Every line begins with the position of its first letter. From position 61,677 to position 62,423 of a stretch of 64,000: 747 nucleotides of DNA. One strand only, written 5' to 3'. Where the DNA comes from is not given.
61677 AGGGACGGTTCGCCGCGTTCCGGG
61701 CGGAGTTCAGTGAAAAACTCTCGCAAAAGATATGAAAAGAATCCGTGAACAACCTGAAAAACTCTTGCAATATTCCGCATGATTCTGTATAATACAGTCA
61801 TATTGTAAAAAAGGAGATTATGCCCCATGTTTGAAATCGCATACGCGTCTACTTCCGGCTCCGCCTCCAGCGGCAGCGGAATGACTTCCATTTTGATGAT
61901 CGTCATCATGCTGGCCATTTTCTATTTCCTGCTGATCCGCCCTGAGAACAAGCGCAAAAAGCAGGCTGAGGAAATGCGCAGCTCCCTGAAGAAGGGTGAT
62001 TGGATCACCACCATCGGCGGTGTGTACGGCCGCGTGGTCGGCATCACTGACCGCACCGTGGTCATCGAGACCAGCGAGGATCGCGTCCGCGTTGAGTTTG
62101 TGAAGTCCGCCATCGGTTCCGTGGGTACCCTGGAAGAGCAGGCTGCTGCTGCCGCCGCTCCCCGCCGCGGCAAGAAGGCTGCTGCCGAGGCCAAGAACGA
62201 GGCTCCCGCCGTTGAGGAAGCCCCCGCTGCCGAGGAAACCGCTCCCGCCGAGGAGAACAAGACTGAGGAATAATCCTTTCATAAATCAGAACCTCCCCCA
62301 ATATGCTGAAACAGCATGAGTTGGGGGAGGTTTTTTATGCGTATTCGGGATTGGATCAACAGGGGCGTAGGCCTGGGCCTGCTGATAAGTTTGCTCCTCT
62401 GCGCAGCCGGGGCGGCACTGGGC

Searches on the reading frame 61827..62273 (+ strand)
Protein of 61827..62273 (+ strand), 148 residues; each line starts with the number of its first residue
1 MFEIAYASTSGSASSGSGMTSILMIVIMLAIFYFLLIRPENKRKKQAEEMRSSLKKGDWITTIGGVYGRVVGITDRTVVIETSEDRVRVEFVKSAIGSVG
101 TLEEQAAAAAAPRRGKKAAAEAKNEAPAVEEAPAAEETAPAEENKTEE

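Call 29: search_protein_families(library=pfam, proteins=[window:61827-62273:+], max_evalue=0.01)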
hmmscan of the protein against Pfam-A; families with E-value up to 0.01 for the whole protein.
window:61827-62273:+ (148 aa): 2 families
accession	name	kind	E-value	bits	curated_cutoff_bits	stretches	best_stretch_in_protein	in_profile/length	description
PF02699.20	YajC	-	2.8e-28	98.1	28.2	1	21-97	2-77/78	Preprotein translocase subunit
PF00924.24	MS_channel_2nd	-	0.0038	17.7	20.2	1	53-86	17-49/68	Mechanosensitive ion channel, beta-domain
